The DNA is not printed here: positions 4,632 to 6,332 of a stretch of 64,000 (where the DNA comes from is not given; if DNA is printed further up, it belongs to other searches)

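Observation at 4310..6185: Helicase loader with two complete DnaC/DnaI-type AAA+ domains in one polypeptide, downstream of rplI-dnaB and a DnaD-like gene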

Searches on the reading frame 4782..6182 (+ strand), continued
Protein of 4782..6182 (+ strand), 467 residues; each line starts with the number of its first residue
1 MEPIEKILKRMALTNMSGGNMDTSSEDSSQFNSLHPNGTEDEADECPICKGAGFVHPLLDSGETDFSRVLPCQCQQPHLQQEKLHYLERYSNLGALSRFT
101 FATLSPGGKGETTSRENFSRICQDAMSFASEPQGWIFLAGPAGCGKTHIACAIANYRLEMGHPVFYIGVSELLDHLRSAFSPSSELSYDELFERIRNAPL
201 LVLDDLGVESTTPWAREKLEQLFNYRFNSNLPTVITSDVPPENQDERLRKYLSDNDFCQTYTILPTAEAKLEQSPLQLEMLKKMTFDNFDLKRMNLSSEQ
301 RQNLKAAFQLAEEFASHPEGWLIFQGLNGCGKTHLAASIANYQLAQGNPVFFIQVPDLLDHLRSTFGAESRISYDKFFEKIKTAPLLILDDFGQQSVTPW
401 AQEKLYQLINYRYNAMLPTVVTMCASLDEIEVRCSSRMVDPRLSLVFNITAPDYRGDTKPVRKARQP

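Call 43: fold_search(model_id=the predicted structure, library=pdb)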
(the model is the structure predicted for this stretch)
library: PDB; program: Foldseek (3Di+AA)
matches with E <= 10: 1816; with E <= 0.001: 554
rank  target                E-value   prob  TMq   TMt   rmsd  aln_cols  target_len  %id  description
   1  9mpq_D                4.5e-12  1.00  0.23  0.19  17.6       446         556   18  Cryo-EM structure of VCP (consensus) (released 2025-10-15)
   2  9ox9_F                1.2e-11  1.00  0.26  0.22  13.0       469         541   17  Cryo-EM structure of S. Mansoni p97 bound to CB-5083 (released 2025-08-13)
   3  9mpq_C                1.3e-11  1.00  0.27  0.18  16.9       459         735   17  Cryo-EM structure of VCP (consensus) (released 2025-10-15)
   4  9mpq_F                1.5e-11  1.00  0.25  0.17  19.8       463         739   17  Cryo-EM structure of VCP (consensus) (released 2025-10-15)
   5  8ooi_A                3.0e-11  1.00  0.25  0.17  20.9       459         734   18  Full composite cryo-EM map of p97/VCP in ADP.Pi state (released 2024-01-31)
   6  7wub_G                3.3e-11  1.00  0.25  0.17  15.8       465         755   17  Cryo-EM structure of dodecamer P97 (released 2022-03-23)
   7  7rlg_A                4.5e-11  1.00  0.26  0.18  21.3       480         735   18  Cryo-EM structure of human p97-D592N mutant bound to ADP. (released 2021-09-22)
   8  9mpr_A                4.8e-11  1.00  0.27  0.23  20.0       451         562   18  Cryo-EM structure of three VCPIP1 VCPIDs bound to VCP (released 2025-10-15)
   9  9p07_F                5.4e-11  1.00  0.26  0.23  19.2       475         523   17  Cryo-EM structure of S. Mansoni p97 bound to compound 804 (released 2025-08-13)
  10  8dar_F                6.0e-11  1.00  0.27  0.23  20.8       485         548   17  Saccharomyces cerevisiae Ufd1/Npl4/Cdc48 complex unbound but in the presence of SUMO-ubiquitin(K48polyUb)-mEOS and ATP (released 2022-11-30)
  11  9mpq_A                6.4e-11  1.00  0.27  0.18  19.9       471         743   17  Cryo-EM structure of VCP (consensus) (released 2025-10-15)
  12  9bjj_E                7.2e-11  1.00  0.28  0.25  19.7       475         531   15  Cryo-EM structure of NVL bound the the MM017 inhibitor (released 2026-01-21)
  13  9mpv_C                8.1e-11  1.00  0.25  0.22  18.9       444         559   17  Cryo-EM structure of three VCPIP1 VCPIDs bound to VCP (released 2025-10-15)
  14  9p07_B                1.0e-10  1.00  0.24  0.21  14.1       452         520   18  Cryo-EM structure of S. Mansoni p97 bound to compound 804 (released 2025-08-13)
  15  7lmz_A                1.6e-10  1.00  0.24  0.16  22.2       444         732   17  Cryo-EM structure of human p97 in complex with Npl4/Ufd1 and Ub6 (Class 1) (released 2021-09-15)
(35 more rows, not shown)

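Call 46: list_cluster_members(proteins=[P0124, P0125, P0127, P0129, P0139, P0141, P0151, P0170, P0184, P0237])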
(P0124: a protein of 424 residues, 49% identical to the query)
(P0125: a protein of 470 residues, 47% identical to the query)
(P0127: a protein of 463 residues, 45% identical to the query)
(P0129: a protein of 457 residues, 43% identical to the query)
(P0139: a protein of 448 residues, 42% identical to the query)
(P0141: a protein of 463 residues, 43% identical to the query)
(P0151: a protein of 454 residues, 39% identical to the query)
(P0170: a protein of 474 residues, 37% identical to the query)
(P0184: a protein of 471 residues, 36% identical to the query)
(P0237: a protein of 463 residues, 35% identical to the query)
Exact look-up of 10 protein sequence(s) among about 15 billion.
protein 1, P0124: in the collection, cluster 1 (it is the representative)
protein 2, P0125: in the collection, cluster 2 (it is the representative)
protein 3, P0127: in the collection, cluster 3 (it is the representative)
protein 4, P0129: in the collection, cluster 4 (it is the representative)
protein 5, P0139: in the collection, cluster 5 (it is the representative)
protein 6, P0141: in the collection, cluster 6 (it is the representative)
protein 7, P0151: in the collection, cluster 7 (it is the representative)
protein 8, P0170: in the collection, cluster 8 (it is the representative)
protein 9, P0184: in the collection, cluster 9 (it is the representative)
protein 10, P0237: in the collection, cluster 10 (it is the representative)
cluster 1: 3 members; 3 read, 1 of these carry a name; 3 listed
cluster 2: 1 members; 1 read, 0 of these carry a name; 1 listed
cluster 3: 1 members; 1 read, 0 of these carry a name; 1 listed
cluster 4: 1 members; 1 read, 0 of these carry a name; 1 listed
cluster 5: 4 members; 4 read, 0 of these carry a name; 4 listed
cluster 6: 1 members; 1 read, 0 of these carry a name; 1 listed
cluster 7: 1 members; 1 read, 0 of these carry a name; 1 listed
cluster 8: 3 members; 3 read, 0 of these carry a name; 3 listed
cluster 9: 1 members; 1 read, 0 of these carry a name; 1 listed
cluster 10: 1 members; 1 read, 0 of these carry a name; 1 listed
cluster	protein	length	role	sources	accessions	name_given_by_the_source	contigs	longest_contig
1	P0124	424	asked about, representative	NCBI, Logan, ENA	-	-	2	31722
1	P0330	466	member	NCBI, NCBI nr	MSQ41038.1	MAG: AAA family ATPase [Dehalococcoidia bacterium] | AAA family ATPase [Dehalococcoidia bacterium]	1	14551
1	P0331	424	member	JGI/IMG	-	-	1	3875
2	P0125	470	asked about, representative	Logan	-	-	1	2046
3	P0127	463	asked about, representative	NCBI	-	-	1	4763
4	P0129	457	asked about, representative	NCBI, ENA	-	-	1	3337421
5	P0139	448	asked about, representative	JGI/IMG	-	-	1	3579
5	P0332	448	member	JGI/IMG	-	-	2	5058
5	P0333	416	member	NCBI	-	-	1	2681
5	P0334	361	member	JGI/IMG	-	-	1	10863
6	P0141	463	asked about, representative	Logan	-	-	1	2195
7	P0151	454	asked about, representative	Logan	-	-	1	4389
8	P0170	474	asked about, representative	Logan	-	-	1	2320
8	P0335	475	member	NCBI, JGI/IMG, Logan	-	-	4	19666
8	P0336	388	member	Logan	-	-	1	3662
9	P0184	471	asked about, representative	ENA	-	-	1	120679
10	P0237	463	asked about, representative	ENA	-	-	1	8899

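Call 47: search_dna_similar(query=window:4842-6182:+, collection=phages, mode=protein, max_rows=15)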
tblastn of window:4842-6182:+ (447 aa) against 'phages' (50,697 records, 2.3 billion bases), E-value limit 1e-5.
Records with a match: 700; places in all: 701; records where one place covers at least 80% of the query: 10.
Best place of each record, by identity: <60% 700.
By first word of the organism name: Streptococcus 245; Staphylococcus 158; Clostridium 32; Pseudomonas 29; Bacillus 23; Vibrio 20; Lactococcus 18; Bacteriophage 17; Escherichia 16; Lactobacillus 15; and 31 more.
By host as written in the record: Streptococcus thermophilus 98; - 85; Staphylococcus aureus 55; Clostridium sporogenes ATCC-15579 30; Lactococcus lactis 14; Escherichia coli 11; Streptococcus thermophilus ST67009 9; Streptococcus thermophilus ST64987 8; and 262 more.
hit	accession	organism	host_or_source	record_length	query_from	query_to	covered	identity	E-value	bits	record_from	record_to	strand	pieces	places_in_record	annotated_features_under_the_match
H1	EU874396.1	Bacillus phage IEBH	Bacillus thuringiensis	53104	71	445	84%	30.9%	5e-18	180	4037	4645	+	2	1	DNA replication protein DnaC | hypothetical protein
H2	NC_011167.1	Bacillus phage IEBH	Bacillus thuringiensis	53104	71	445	84%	30.9%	5e-18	180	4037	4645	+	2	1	DnaC-like helicase loader | hypothetical protein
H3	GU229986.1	Bacillus phage 250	Bacillus cereus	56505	71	445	84%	30.9%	5e-18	180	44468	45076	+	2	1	DNA replication protein DnaC | hypothetical protein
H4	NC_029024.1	Bacillus phage 250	Bacillus cereus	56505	71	445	84%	30.9%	5e-18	180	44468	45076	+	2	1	DnaC-like helicase loader | hypothetical protein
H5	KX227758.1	Bacillus phage PfNC7401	Bacillus cereus NC7401/2455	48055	71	445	82%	31.3%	5e-18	178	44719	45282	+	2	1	replication protein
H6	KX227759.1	Bacillus phage PfIS075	Bacillus cereus IS075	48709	71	445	82%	31.3%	5e-18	178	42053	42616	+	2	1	replication protein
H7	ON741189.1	Bacillus phage vB_BceS_LY4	Bacillus cereus 367-H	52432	71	445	82%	31.3%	5e-18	178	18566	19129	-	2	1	ATP-binding protein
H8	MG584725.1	Bacillus phage BVE2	Bacillus cereus N1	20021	71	445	76%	32.3%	5e-18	176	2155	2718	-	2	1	DNA replication protein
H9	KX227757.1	Bacillus phage PfEFR-4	Bacillus cereus EFR-4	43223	71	445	76%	32.3%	5e-18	176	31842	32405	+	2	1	DNA replication protein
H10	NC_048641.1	Bacillus phage PfEFR-4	Bacillus cereus EFR-4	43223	71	445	76%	32.3%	5e-18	176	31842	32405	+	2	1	DnaC-like helicase loader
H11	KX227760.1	Bacillus phage PfEFR-5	Bacillus cereus EFR-5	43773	71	445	76%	32.3%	5e-18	176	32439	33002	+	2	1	DNA replication protein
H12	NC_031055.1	Bacillus phage PfEFR-5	Bacillus cereus EFR-5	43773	71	445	76%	32.3%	5e-18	176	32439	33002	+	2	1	DnaC-like helicase loader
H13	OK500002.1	Bacillus phage vB_BanS_Athena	Bacillus anthracis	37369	71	445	76%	32.3%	5e-18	176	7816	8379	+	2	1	istB-like ATP binding family protein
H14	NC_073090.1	Bacillus phage vB_BanS_Athena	Bacillus anthracis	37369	71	445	76%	32.3%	5e-18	176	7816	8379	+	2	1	istB-like ATP binding family protein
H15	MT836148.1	Bacteriophage sp.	human fecal samples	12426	15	402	79%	30.7%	3e-9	120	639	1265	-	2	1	record has no annotation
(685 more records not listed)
